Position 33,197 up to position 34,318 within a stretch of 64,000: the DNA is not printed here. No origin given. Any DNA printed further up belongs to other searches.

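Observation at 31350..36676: IS-bounded module: MBL-fold hydrolase, nucleoside permease and MgtC operon, divergent from a three-domain LacI-type regulator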

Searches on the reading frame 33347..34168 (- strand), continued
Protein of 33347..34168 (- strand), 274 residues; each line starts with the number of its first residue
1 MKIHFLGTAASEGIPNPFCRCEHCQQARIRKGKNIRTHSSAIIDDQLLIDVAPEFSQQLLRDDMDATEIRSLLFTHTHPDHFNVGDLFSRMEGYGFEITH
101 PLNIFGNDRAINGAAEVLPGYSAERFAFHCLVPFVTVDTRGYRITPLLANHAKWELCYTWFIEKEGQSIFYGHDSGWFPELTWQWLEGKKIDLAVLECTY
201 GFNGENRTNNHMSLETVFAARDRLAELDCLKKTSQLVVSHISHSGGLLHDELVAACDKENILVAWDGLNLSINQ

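Call 71: find_encoding_contigs(protein=P0336, flank=8000, max_places=1)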
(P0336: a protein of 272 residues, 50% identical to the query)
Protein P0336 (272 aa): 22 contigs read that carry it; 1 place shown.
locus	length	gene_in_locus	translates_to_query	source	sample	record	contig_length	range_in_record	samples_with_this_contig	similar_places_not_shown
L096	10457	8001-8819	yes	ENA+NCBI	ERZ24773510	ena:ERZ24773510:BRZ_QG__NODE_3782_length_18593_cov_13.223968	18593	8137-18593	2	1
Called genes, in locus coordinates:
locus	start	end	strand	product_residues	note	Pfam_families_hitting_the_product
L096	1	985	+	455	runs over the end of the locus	PF00209:SNF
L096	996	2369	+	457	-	PF00209:SNF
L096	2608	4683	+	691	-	PF14718:SLT_L (weak), PF01464:SLT, PF27553:SLT_superhelical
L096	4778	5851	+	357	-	PF03009:GDPD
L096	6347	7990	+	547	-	PF02878:PGM_PMM_I, PF02879:PGM_PMM_II, PF02880:PGM_PMM_III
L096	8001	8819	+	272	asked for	PF23023:Anti-Pycsar_Apyc1 (weak), PF12706:Lactamase_B_2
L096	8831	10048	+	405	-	PF03825:Nuc_H_symport, PF07690:MFS_1, PF12832:MFS_1_like, PF07690:MFS_1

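Call 74: search_protein_families(proteins=[L096:6347-7990:+, L096:4778-5851:+, L095:8861-9964:+, L095:6809-7960:+], library=ncbifam, max_evalue=0.000001)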
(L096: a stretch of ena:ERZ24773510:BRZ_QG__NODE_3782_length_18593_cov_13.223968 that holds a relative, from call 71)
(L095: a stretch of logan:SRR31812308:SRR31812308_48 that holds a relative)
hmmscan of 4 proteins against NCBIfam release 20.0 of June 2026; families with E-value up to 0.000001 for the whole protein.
L096:6347-7990:+ (547 aa): 5 families
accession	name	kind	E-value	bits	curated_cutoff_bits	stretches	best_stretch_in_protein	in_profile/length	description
TIGR01132.1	pgm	equivalog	2e-207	690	778.05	1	1-544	1-545/546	phosphoglucomutase (alpha-D-glucose-1,6-bisphosphate-dependent)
TIGR03990.1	Arch_GlmM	equivalog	3.8e-34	118.3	439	1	41-522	3-427/444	phosphoglucosamine mutase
NF005737.0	PRK07564.1-1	equivalog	1.5e-21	76.6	378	1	35-480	9-445/543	alpha-D-glucose phosphate-specific phosphoglucomutase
TIGR01455.1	glmM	equivalog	1.6e-14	53.4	447.55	1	42-437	1-364/442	phosphoglucosamine mutase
NF007088.0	PRK09542.1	equivalog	6.8e-10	38.5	618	1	140-541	98-454/456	phosphomannomutase/phosphoglucomutase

L096:4778-5851:+ (357 aa): 3 families
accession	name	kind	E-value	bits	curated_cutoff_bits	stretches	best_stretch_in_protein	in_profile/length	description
NF008354.0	PRK11143.1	equivalog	9.5e-158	524.8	254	1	3-356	5-358/359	glycerophosphodiester phosphodiesterase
NF053857.1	LysphglycPlipDStph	equivalog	1e-10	41.4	450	1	32-126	48-130/305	lysophosphatidylglycerol phospholipase D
NF006989.0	PRK09454.1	equivalog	1.8e-09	37.4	264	1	32-86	12-66/251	glycerophosphodiester phosphodiesterase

L095:8861-9964:+ (367 aa): 4 families
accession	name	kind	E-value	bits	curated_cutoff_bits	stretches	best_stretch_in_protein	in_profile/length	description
TIGR03261.1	phnS2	equivalog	5e-20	71.9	392.75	1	48-348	19-314/334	putative 2-aminoethylphosphonate ABC transporter substrate-binding protein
NF011620.1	PRK15046.1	equivalog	1.6e-16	60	310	1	45-359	19-330/334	2-aminoethylphosphonate ABC transporter substrate-binding protein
TIGR01254.1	sfuA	subfamily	6.5e-16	58.5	93.4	1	59-334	13-281/306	thiamine ABC transporter substrate-binding protein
TIGR03227.1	PhnS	equivalog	2.1e-12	46.6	395.3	1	71-364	56-345/360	2-aminoethylphosphonate ABC transporter substrate-binding protein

L095:6809-7960:+ (383 aa): 29 families (the best 25 are shown)
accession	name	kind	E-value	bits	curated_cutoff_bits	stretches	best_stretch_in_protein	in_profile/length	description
NF007979.0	PRK10703.1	equivalog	1.6e-38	132.7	501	1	114-381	71-333/341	HTH-type transcriptional repressor PurR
NF047341.1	lactose_RbsR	equivalog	1.4e-34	119.9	382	1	106-381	64-330/331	ribose utilization transcriptional repressor RbsR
NF007743.0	PRK10423.1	equivalog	4.1e-31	108.3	531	1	115-379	72-330/330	ribose operon transcriptional repressor RbsR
NF008269.0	PRK11041.1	equivalog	1.1e-28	100.2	436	1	105-381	69-339/342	DNA-binding transcriptional regulator CytR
NF052440.1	TransRegGNTRPSEAE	equivalog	2.7e-26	92.4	400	1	105-378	65-332/333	HTH-type transcriptional regulator GntR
NF008002.0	PRK10727.1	equivalog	8.8e-26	90.8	557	1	140-381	98-331/341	HTH-type transcriptional regulator GalR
NF007075.0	PRK09526.1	subfamily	1.3e-24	86.8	340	1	117-380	78-332/358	LacI family DNA-binding transcriptional regulator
NF051853.1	TransRegUriRCory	equivalog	1.8e-24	86.5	550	1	105-381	60-326/327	transcriptional regulator UriR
NF007449.0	PRK10014.1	subfamily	1.4e-23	83.5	310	1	105-376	66-341/342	Mal regulon transcriptional regulator MalI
NF007706.0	PRK10401.1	equivalog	4.7e-22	78.7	555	1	169-380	124-330/346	HTH-type transcriptional regulator GalS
TIGR01481.1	ccpA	equivalog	5.1e-20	72.1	442.35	1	140-378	99-328/330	catabolite control protein A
NF047913.1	TransRegIdnR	equivalog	2.1e-19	70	500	1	118-370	79-322/331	DNA-binding transcriptional regulator IdnR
TIGR02018.2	his_ut_repres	equivalog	2.3e-17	63.1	220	1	13-79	1-67/226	histidine utilization transcriptional repressor HutC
NF008452.0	PRK11303.1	equivalog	2.4e-17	63.1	385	1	106-376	64-328/332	catabolite repressor/activator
TIGR02417.1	fruct_sucro_rep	subfamily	5.4e-17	62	389.55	1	105-377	62-327/327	D-fructose-responsive transcription factor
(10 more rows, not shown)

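Call 88: search_protein_families(proteins=[window:33347-34168:-], library=padloc, max_evalue=0.01)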
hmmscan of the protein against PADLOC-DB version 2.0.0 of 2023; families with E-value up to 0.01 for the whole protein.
window:33347-34168:- (274 aa): 0 families

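Call 90: predict_structure(alignment_id=A3)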
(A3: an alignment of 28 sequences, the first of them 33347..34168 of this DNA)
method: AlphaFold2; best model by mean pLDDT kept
length: 274 residues; sequences in the alignment: 28
mean_pLDDT: 91.5   pTM: 0.91
mean pLDDT of the five models: 91.5, 88.4, 86.7, 86.4, 85.2
residues with pLDDT >= 90: 195; 70-90: 68; 50-70: 11; < 50: 0
segments of 3 or more residues with pLDDT < 50: none
pLDDT, mean of each block of 10 residues (from residue 1): 84 77 86 73 96 90 94 92 93 93 97 95 96 96 97 91 97 94 98 93 91 95 97 92 83 92 92 80
secondary structure, 60 per line:
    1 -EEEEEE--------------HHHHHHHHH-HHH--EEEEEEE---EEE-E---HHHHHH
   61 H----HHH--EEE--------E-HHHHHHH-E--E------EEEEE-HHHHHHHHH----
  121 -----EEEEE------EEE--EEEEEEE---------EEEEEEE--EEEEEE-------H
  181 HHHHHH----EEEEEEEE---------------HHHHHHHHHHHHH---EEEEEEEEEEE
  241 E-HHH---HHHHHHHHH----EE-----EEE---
elements in order: E2-7 H22-30 E37-43 E47-49 H55-61 E71-73 H84-90 E102-106 H108-116 E126-130 E137-139 E142-148 E158-164 E167-172 H180-186 E191-198 H214-226 E230-241 H249-257 E269-271
